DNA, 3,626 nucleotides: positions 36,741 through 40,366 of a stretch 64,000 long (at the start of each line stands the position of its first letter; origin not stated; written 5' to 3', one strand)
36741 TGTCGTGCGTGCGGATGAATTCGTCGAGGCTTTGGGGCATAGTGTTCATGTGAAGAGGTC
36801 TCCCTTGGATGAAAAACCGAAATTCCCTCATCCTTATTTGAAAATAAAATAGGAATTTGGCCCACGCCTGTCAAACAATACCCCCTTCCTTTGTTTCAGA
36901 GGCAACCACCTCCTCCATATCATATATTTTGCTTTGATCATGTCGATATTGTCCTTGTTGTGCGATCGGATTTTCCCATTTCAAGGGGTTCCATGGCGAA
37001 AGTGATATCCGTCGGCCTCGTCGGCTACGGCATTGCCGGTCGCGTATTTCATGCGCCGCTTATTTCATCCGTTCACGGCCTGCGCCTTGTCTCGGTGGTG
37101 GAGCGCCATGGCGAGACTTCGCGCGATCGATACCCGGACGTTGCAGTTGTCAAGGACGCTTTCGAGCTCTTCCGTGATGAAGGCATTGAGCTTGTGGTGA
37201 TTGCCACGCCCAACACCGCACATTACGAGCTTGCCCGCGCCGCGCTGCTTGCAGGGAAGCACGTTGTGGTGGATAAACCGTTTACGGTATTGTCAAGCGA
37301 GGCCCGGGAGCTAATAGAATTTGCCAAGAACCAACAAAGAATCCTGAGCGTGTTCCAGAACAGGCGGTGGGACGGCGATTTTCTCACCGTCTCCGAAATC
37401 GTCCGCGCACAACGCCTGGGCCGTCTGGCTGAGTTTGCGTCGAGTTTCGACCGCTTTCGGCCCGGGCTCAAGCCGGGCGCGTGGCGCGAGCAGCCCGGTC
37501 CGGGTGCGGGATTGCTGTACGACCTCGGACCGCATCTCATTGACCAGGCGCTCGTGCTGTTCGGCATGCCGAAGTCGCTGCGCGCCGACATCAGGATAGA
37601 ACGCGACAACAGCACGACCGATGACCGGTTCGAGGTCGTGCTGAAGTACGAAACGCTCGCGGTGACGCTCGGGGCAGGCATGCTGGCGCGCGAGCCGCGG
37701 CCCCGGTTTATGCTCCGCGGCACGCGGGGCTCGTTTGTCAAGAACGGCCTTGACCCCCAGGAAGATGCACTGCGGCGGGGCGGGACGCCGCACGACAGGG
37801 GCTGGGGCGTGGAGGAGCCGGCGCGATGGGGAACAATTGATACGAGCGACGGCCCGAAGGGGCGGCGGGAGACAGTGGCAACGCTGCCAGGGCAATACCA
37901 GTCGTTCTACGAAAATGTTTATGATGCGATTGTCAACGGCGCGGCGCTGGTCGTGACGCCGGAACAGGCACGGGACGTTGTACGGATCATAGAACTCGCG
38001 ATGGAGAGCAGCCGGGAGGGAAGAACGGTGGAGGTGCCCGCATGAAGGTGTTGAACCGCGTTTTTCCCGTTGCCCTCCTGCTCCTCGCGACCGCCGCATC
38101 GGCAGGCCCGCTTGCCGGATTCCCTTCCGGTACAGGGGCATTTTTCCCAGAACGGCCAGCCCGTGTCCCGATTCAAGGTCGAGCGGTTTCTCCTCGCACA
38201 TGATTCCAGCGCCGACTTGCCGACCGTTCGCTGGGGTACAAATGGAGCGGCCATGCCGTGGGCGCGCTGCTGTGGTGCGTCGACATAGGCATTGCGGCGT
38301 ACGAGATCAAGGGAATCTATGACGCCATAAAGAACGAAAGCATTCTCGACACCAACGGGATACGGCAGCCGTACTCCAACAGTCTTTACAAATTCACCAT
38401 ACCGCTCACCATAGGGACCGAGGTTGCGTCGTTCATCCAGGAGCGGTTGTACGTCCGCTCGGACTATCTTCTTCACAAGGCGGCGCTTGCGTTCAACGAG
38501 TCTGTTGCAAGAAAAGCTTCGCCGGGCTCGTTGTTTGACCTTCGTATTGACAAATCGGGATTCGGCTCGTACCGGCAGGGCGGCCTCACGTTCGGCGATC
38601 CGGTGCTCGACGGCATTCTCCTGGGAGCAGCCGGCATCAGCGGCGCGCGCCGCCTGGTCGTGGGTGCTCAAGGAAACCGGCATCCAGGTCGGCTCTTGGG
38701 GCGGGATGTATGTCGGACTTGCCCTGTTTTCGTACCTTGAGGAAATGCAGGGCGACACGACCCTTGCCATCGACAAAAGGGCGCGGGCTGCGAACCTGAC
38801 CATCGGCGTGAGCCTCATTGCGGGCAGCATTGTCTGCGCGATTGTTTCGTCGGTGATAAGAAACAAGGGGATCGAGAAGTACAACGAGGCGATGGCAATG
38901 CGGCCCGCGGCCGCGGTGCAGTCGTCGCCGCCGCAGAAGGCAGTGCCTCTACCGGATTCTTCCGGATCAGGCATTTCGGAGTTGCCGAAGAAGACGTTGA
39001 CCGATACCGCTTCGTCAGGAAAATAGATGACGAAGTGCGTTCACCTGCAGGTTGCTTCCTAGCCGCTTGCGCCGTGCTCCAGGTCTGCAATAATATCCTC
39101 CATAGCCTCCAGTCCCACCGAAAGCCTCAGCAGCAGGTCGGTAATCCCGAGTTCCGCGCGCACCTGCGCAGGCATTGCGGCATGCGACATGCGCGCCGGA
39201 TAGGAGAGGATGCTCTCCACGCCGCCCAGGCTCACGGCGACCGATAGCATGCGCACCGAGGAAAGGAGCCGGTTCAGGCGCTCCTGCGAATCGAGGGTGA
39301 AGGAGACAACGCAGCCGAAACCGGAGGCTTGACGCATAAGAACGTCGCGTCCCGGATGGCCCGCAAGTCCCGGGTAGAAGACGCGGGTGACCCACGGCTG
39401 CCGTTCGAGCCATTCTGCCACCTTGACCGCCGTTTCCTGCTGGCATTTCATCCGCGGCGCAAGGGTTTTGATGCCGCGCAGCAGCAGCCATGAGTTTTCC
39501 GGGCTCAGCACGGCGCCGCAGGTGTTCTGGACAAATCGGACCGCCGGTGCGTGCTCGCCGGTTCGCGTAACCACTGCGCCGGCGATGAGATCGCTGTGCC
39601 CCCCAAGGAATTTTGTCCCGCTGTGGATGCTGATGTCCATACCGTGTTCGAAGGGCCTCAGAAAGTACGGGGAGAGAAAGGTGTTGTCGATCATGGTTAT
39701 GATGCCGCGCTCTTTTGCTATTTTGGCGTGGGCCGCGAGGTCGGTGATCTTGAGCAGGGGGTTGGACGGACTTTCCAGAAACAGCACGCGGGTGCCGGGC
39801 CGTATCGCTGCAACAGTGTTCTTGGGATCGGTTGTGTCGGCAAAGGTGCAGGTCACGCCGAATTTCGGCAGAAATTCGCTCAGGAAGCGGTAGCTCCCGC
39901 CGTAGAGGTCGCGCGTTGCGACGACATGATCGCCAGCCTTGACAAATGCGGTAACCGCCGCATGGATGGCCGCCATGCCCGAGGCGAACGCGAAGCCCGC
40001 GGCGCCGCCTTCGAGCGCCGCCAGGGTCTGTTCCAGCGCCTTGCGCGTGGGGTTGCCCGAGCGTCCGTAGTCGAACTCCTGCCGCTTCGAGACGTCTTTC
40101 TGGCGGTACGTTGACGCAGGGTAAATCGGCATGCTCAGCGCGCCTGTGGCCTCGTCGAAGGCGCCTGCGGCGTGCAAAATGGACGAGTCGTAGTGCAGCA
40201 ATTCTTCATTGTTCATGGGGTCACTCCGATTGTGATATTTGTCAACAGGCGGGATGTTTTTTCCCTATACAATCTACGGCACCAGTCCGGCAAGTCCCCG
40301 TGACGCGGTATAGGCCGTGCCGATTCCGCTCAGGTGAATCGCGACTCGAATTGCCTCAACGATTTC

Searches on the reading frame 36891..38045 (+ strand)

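Call 42: search_protein_families(library=pfam, proteins=[window:36891-38045:+], max_evalue=0.01)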
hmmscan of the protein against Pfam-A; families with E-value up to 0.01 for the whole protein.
window:36891-38045:+ (384 aa): 4 families
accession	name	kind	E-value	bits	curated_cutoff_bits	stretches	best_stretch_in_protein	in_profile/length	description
PF02894.22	GFO_IDH_MocA_C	-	9.8e-36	124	22.9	1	171-382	4-218/218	Oxidoreductase family, C-terminal alpha/beta domain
PF22725.1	GFO_IDH_MocA_C3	-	2.1e-25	89.6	27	1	164-282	1-123/124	GFO/IDH/MocA C-terminal domain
PF01408.29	GFO_IDH_MocA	-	1.6e-24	87.3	24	1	39-154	1-118/120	Oxidoreductase family, NAD-binding Rossmann fold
PF03447.22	NAD_binding_3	-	8.3e-05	23.7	24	1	47-150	8-111/116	Homoserine dehydrogenase, NAD binding domain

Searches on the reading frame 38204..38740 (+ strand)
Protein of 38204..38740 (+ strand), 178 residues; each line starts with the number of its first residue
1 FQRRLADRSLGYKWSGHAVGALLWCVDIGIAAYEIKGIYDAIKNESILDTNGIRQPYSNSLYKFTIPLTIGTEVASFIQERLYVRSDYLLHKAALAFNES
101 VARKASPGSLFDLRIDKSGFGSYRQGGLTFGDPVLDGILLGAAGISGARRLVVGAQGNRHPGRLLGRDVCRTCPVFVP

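Call 32: search_protein_families(library=pfam, proteins=[window:38204-38740:+], max_evalue=0.01)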
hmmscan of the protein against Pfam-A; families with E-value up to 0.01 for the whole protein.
window:38204-38740:+ (178 aa): 0 families

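Call 49: search_protein_representatives(protein=window:38258-38740:+)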
Query: 160 residues. Proteins with E-value up to 0.001 (for the whole library): 19; up to 1e-10: 6; up to 1e-30: 2. The best 19 are listed.
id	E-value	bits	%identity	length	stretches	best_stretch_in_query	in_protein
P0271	8.7e-102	354.1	100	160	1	1-160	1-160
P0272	2.7e-33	131.5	52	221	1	5-129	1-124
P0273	2.2e-28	115.5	49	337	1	2-123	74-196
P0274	1.2e-14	70.9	40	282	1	2-117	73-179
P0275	8.4e-12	61.6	39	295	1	2-118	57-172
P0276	2.4e-11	60.1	34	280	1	1-118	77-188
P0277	1.8e-09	54.0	41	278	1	36-120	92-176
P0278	4.4e-09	52.7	33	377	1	2-135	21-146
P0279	7.0e-09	52.1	45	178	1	37-121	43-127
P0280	7.7e-09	52.0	25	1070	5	7-116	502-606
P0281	1.1e-08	51.5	36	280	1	1-120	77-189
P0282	1.5e-07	47.7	36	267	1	35-123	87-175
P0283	1.6e-07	47.7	35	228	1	2-122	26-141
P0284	4.1e-07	46.4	40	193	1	41-117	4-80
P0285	4.8e-05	39.6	31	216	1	5-120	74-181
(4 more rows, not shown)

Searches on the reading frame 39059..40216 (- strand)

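Call 42: search_protein_families(library=pfam, proteins=[window:39059-40216:-], max_evalue=0.01)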
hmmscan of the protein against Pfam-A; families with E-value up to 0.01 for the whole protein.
window:39059-40216:- (385 aa): 2 families
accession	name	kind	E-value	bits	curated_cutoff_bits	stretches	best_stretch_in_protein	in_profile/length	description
PF01053.26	Cys_Met_Meta_PP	-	1e-142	475.6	27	1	12-382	3-379/381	Cys/Met metabolism PLP-dependent enzyme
PF00155.27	Aminotran_1_2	-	0.0019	17.9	19.7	1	56-179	41-187/361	Aminotransferase class I and II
